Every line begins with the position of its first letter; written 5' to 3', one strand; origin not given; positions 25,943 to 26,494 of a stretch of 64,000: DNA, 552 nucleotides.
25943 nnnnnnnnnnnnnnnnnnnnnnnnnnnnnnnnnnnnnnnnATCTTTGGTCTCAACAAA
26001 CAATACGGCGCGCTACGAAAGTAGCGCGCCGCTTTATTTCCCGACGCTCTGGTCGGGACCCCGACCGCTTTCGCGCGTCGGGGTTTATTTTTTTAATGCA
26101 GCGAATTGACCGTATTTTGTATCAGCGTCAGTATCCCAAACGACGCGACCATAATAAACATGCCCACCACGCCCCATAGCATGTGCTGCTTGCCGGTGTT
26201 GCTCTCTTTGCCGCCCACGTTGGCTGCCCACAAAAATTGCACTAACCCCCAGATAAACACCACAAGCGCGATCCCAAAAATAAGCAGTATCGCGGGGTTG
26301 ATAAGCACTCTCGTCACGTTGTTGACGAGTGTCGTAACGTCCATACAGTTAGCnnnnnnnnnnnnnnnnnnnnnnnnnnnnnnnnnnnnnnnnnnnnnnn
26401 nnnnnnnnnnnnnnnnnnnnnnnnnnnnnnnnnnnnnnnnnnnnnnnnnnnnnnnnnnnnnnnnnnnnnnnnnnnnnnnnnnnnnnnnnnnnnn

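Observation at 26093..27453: Tandem array of four small two-TM VirB2/TrbC-like 'pilin' paralogs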

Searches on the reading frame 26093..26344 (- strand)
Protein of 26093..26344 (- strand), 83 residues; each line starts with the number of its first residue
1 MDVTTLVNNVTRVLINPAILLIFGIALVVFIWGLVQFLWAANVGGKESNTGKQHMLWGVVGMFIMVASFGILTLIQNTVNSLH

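Call 3: search_protein_families(library=pfam, proteins=[window:26093-26344:-], max_evalue=1)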
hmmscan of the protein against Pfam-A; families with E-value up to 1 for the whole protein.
window:26093-26344:- (83 aa): 3 families
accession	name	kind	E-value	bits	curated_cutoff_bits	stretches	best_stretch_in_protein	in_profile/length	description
PF18895.5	T4SS_pilin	-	0.00026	21.4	26.6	1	7-75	5-71/71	Type IV secretion system pilin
PF04246.17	RseC_MucC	-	0.036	14.4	24.4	1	18-79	66-118/130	Positive regulator of sigma(E), RseC/MucC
PF02656.20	DUF202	-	0.59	11.1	23.4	0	17-41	42-66/68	Domain of unknown function (DUF202)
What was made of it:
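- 26093..26344 (-): Class-4 pilin (83 aa), always the last and shortest gene of the array. PF18895 E 2.6e-4 (call 3).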

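Call 4: search_protein_families(library=ncbifam, proteins=[window:26093-26344:-], max_evalue=1)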
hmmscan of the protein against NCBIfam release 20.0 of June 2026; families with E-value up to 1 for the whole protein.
window:26093-26344:- (83 aa): 4 families
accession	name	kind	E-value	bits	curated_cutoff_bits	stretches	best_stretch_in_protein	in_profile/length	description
NF045849.1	ICE_MMCAP2_0565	equivalog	0.0042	16.7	40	1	5-78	7-79/80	Mbov_0395 family pilin-like conjugal transfer protein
NF033883.1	conj_TraQ_IncI1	equivalog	0.025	14.4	80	1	2-81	1-80/175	conjugal transfer protein TraQ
NF009300.0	PRK12657.1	equivalog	0.12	12.6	103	1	7-43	2-37/100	putative monovalent cation/H+ antiporter subunit F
TIGR01167.1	LPXTG_anchor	domain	0.86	10.4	15.9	0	49-72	4-27/34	LPXTG cell wall anchor domain-containing protein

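Call 14: find_homologous_proteins(query=A1, max_evalue=0.001)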
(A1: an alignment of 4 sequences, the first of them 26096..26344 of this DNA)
Query A1 (4 sequences) (83 aa, profile of the alignment): 1712 proteins with E <= 0.001 among 8000 candidates; the best 120 are listed.
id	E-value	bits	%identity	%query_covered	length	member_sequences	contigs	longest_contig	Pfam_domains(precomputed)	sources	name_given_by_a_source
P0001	2.4e-34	135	41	94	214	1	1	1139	PF18895.6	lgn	-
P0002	2.1e-33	132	26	80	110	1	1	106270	-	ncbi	ncbi:MAG: hypothetical protein V4474_00920 [Patescibacteria group bacterium]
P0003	1.6e-32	129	19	94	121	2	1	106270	PF18895.6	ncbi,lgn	-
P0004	4.7e-30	121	33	77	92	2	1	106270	-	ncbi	ncbi:MAG: hypothetical protein V4474_00915 [Patescibacteria group bacterium]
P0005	6.0e-28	114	42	80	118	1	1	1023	-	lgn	-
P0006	1.8e-27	113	40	89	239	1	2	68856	PF18895.6,PF04956.19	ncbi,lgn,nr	ncbi:MAG: hypothetical protein HYV76_02580 [Candidatus Vogelbacteria bacterium]|nr:hypothetical prot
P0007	3.3e-27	112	45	59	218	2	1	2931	-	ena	-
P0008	3.3e-27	112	32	92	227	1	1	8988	PF18895.6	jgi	jgi:hypothetical protein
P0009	1.3e-26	110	43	59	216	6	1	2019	-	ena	-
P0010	1.4e-26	110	35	78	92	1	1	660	-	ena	-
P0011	1.6e-26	110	100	100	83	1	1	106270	-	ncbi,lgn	ncbi:MAG: hypothetical protein V4474_00910 [Patescibacteria group bacterium]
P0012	5.7e-26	108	45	59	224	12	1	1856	-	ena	-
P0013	1.5e-25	107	38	60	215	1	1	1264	PF18895.6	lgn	-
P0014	1.7e-25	107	44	94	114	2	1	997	-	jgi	jgi:hypothetical protein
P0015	2.0e-25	106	38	78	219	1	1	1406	PF18895.6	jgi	jgi:hypothetical protein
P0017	6.1e-25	105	22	95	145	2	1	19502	PF18895.6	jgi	-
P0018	6.6e-25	105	35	94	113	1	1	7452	PF18895.6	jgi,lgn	-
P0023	3.5e-24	102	40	94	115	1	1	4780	PF18895.6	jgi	-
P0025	4.1e-24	102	22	99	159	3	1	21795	PF18895.6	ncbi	-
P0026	4.6e-24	102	21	99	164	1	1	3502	PF18895.6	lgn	-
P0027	5.6e-24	102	22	95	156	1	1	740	PF18895.6,PF04956.19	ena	-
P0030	2.6e-23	100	83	99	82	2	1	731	PF18895.6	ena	-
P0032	2.8e-23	99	35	94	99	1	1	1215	PF18895.6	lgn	-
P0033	3.5e-23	99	23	99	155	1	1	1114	PF18895.6,PF04956.19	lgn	-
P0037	8.5e-23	98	74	99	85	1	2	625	PF18895.6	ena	-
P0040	1.1e-22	98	23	95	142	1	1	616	PF18895.6,PF04956.19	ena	-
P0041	1.1e-22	98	24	95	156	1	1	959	PF18895.6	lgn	-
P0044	2.1e-22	97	67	100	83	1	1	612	PF18895.6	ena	-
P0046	2.3e-22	97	82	100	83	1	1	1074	PF18895.6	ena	-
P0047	2.3e-22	97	32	95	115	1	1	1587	PF18895.6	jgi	jgi:hypothetical protein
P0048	2.4e-22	96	35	90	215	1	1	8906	PF18895.6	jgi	jgi:hypothetical protein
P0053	4.2e-22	96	22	70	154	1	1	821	PF18895.6,PF04956.19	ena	-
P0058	1.7e-21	94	25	63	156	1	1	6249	PF18895.6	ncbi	-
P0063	2.7e-21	93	68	99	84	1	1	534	PF18895.6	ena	-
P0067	3.9e-21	93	44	86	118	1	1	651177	-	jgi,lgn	jgi:hypothetical protein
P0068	4.5e-21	92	71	100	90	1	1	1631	PF18895.6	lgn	-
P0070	5.1e-21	92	39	80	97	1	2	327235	PF18895.6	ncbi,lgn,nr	ncbi:MAG TPA: hypothetical protein VHD31_03285 [Candidatus Paceibacterota bacterium]|nr:hypothetical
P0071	5.8e-21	92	40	81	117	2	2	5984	PF18895.6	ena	-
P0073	7.1e-21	92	34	95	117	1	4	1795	PF18895.6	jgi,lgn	jgi:hypothetical protein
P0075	8.5e-21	92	76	99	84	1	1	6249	PF18895.6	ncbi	-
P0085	2.2e-20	90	65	100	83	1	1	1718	PF18895.6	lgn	-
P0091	3.7e-20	89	64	100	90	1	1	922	PF18895.6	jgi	jgi:hypothetical protein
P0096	4.3e-20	89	70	99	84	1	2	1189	PF18895.6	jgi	jgi:hypothetical protein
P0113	9.0e-20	88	46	92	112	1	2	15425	PF18895.6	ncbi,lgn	-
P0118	1.3e-19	88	35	80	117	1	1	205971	-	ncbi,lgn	-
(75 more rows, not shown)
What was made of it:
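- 26093..26344 (-): Close homologues at 65-83% identity carry precomputed PF18895 (call 14).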

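Call 19: find_encoding_contigs(protein=P0011, flank=10000, max_places=4)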
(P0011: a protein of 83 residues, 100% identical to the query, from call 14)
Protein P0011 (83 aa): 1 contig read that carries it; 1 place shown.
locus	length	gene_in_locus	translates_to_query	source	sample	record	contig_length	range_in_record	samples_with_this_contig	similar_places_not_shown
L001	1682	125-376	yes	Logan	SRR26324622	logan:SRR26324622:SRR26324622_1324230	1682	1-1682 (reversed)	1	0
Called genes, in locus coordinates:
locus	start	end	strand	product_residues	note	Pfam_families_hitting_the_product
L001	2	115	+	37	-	?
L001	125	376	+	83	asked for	-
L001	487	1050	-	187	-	-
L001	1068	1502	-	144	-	-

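Call 20: find_encoding_contigs(protein=P0002, flank=10000, max_places=4)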
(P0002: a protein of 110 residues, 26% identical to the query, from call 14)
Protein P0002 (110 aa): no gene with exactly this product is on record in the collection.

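Call 21: find_encoding_contigs(protein=P0067, flank=10000, max_places=2)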
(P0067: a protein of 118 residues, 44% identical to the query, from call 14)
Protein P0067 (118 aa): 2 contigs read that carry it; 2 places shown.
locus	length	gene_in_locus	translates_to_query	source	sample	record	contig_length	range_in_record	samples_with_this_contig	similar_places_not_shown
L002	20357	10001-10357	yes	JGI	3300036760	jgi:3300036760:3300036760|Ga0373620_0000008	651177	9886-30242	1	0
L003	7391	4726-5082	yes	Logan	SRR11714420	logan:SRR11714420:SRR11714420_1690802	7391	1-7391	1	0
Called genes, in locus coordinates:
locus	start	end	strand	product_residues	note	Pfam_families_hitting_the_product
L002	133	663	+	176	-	PF01195:Pept_tRNA_hydro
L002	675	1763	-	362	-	PF00575:S1 (weak), PF23459:S1_RRP5 (faint), PF21543:CvfB_2nd (faint), PF00575:S1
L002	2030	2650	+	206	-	PF13483:Lactamase_B_3, PF12706:Lactamase_B_2 (weak)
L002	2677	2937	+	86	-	-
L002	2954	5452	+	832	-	PF00521:DNA_topoisoIV, PF03989:DNA_gyraseA_C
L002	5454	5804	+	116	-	-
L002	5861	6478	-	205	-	-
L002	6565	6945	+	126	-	-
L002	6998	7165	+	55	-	-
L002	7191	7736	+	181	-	PF01135:PCMT (weak), PF13489:Methyltransf_23 (weak), PF01209:Ubie_methyltran, PF13847:Methyltransf_31, PF08241:Methyltransf_11, PF08242:Methyltransf_12, PF13649:Methyltransf_25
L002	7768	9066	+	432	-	PF01547:SBP_bac_1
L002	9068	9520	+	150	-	PF18895:T4SS_pilin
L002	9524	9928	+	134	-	PF18895:T4SS_pilin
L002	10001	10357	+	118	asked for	-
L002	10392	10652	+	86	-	PF18895:T4SS_pilin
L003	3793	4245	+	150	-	PF18895:T4SS_pilin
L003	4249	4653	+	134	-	PF18895:T4SS_pilin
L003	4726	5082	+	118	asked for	-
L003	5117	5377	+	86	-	PF18895:T4SS_pilin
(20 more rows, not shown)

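Call 22: find_encoding_contigs(protein=P0070, flank=10000, max_places=2)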
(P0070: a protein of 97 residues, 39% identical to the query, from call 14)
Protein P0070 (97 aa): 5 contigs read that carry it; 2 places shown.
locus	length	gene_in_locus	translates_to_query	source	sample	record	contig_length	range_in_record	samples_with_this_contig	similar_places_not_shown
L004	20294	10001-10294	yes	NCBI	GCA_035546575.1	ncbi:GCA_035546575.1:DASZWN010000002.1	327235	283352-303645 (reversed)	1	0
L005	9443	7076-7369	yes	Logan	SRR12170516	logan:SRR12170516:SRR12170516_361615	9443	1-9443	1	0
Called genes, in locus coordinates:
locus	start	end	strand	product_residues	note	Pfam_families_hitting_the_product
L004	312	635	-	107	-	-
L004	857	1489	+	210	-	PF13483:Lactamase_B_3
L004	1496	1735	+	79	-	-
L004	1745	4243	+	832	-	PF00521:DNA_topoisoIV, PF03989:DNA_gyraseA_C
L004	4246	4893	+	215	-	-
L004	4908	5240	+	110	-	PF04266:ASCH (weak)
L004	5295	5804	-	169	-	PF15891:Nuc_deoxyri_tr2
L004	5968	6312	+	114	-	-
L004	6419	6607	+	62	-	-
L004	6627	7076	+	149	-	-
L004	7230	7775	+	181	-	PF01135:PCMT (weak), PF13489:Methyltransf_23, PF01209:Ubie_methyltran, PF13847:Methyltransf_31, PF08241:Methyltransf_11, PF08242:Methyltransf_12, PF13649:Methyltransf_25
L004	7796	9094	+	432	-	PF01547:SBP_bac_1, PF13416:SBP_bac_8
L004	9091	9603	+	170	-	PF18895:T4SS_pilin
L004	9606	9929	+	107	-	-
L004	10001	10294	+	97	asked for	PF18895:T4SS_pilin (weak)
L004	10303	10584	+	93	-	PF18895:T4SS_pilin (weak)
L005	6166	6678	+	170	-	PF18895:T4SS_pilin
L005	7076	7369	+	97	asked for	PF18895:T4SS_pilin (weak)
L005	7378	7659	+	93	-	PF18895:T4SS_pilin (weak)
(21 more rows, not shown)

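Call 23: find_encoding_contigs(protein=P0118, flank=10000, max_places=2)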
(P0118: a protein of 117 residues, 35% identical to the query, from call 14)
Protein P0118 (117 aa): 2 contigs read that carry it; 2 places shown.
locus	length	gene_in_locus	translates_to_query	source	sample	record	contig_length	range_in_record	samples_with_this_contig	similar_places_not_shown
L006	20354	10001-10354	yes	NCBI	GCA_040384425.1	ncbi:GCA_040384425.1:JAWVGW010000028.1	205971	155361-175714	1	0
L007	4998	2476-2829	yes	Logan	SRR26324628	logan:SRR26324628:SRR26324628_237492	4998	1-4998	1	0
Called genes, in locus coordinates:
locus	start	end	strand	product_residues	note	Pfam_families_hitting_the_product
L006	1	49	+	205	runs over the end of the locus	PF13483:Lactamase_B_3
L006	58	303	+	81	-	-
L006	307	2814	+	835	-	PF00521:DNA_topoisoIV, PF03989:DNA_gyraseA_C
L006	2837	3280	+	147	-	-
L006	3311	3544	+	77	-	PF07866:DUF1653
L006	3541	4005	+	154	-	-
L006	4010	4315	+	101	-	-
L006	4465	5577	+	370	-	PF00389:2-Hacid_dh, PF02826:2-Hacid_dh_C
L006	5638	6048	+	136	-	-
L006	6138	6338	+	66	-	-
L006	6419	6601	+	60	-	-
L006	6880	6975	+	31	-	-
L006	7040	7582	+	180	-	PF01135:PCMT (weak), PF13489:Methyltransf_23 (weak), PF01209:Ubie_methyltran, PF13847:Methyltransf_31, PF08241:Methyltransf_11, PF08242:Methyltransf_12, PF13649:Methyltransf_25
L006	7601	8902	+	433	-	-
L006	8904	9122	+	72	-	-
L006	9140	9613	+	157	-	PF18895:T4SS_pilin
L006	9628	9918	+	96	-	PF18895:T4SS_pilin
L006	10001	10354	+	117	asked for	-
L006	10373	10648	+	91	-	PF18895:T4SS_pilin (weak)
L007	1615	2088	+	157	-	PF18895:T4SS_pilin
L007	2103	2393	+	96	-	PF18895:T4SS_pilin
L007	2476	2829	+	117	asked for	-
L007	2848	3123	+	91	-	PF18895:T4SS_pilin (weak)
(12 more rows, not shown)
